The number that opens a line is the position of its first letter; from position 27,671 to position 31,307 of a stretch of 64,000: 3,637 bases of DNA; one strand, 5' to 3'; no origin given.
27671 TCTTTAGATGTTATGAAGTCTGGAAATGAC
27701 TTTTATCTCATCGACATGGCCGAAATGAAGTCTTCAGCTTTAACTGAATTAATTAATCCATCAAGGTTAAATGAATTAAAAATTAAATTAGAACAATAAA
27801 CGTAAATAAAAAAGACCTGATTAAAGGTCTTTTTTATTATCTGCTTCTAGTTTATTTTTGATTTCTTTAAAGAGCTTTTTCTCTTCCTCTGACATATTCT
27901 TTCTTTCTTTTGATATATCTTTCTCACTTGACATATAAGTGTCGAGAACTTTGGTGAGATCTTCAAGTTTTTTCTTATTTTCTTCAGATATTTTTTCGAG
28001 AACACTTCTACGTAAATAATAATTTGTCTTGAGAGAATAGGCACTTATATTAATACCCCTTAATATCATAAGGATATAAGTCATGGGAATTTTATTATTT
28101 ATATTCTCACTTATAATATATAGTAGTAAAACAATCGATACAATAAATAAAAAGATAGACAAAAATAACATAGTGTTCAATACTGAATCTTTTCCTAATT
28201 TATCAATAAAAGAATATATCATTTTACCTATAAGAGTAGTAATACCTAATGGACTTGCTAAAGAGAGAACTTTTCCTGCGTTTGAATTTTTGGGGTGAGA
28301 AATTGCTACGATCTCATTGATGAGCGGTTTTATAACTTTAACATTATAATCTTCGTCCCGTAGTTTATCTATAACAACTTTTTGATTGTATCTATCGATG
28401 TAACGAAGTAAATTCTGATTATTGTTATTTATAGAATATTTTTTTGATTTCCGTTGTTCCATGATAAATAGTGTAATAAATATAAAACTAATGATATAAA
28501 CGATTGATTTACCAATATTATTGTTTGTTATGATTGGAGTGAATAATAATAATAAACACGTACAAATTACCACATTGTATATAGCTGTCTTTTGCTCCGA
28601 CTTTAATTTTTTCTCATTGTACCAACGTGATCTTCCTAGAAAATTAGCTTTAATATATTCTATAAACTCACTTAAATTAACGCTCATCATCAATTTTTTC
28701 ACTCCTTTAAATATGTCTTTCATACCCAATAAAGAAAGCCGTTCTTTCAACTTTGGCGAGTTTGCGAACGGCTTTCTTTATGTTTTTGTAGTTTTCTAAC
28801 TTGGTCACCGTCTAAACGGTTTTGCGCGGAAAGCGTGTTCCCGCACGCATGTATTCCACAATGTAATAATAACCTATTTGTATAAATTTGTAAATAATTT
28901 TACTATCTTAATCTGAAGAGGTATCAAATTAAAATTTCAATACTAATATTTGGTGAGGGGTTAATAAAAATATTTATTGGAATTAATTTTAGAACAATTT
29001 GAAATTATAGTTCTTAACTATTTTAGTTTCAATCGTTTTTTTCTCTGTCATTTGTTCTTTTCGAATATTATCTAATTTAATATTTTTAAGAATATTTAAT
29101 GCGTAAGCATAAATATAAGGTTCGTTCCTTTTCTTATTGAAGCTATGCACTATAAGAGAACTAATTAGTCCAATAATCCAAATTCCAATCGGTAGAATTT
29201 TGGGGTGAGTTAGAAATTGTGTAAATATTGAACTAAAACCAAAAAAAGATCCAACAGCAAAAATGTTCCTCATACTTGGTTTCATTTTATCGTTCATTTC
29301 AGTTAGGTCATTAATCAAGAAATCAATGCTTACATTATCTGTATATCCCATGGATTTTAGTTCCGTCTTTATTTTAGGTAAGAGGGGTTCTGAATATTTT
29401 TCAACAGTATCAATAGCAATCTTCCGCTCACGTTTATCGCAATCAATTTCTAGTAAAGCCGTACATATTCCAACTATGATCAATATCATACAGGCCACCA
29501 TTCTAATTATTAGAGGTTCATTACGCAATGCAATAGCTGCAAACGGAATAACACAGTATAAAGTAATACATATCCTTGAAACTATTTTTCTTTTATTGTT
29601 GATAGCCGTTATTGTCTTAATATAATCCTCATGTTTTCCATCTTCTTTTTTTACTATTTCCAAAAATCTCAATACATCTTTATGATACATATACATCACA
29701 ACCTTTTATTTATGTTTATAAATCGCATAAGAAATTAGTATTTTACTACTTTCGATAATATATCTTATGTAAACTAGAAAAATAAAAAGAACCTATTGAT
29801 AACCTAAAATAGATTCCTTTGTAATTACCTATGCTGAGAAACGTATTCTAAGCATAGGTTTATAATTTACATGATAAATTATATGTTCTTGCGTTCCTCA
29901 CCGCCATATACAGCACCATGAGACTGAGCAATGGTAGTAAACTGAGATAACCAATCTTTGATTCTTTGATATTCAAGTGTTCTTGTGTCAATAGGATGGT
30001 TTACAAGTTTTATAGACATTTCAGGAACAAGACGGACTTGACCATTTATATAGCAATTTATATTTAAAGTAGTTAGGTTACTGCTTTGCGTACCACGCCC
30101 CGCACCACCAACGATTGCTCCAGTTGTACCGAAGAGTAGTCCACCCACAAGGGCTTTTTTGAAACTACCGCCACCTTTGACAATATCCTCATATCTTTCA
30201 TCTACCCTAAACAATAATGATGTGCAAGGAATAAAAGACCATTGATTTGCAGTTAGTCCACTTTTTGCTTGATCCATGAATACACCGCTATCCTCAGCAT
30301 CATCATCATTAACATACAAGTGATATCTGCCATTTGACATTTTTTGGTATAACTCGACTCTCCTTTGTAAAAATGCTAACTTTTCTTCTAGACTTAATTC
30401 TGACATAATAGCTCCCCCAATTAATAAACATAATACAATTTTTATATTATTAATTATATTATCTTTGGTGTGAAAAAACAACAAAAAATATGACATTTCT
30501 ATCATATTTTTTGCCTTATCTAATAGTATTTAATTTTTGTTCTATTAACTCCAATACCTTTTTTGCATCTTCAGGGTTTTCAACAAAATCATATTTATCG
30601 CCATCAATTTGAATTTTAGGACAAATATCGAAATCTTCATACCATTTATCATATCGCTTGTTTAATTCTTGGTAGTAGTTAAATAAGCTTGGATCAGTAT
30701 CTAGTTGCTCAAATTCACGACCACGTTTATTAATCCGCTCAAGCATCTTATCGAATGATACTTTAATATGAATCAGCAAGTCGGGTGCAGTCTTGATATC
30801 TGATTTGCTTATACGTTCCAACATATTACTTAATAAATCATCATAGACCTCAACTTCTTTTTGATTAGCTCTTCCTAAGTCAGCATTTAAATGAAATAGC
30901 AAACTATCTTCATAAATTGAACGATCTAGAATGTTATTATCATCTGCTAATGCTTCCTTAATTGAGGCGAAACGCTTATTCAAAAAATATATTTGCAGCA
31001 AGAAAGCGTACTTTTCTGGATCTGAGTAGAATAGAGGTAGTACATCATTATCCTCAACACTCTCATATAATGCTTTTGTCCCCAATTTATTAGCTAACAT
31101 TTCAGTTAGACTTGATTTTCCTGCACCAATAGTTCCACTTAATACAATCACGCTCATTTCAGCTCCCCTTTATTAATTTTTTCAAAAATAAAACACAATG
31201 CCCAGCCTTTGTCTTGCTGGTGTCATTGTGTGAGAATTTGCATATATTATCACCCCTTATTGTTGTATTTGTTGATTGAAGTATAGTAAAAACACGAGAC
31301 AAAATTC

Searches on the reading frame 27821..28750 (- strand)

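Call 70: search_protein_families(library=pfam, proteins=[window:27821-28750:-], max_evalue=0.01)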
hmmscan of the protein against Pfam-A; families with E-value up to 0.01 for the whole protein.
window:27821-28750:- (309 aa): 1 family
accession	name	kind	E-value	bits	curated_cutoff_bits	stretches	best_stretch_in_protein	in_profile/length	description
PF15052.11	TMEM169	-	0.0049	17.5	27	1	19-79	14-77/131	TMEM169 protein family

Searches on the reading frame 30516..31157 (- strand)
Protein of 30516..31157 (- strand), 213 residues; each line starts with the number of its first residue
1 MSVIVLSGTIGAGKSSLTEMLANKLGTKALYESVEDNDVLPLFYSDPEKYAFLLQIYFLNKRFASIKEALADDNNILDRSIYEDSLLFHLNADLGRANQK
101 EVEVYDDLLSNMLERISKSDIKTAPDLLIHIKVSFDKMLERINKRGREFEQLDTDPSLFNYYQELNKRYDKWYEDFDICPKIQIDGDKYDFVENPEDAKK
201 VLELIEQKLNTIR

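Call 70: search_protein_families(library=pfam, proteins=[window:30516-31157:-], max_evalue=0.01)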
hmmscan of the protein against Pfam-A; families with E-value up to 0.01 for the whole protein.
window:30516-31157:- (213 aa): 6 families
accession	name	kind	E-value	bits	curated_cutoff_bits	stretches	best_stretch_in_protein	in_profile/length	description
PF01712.25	dNK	-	3.9e-43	148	27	1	4-207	1-200/203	Deoxynucleoside kinase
PF13238.12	AAA_18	-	5.9e-07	30.4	29.4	1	4-148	1-114/128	AAA domain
PF02223.23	Thymidylate_kin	-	1.1e-05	25.7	27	1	109-173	103-169/185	Thymidylate kinase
PF13521.12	AAA_28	-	0.00045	20.9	27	1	4-81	2-83/164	AAA domain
PF20720.3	nSTAND3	-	0.0012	19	27.2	1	3-63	19-79/155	Novel STAND NTPase 3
PF02367.23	TsaE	-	0.0028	18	26.6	1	2-29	22-49/128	Threonylcarbamoyl adenosine biosynthesis protein TsaE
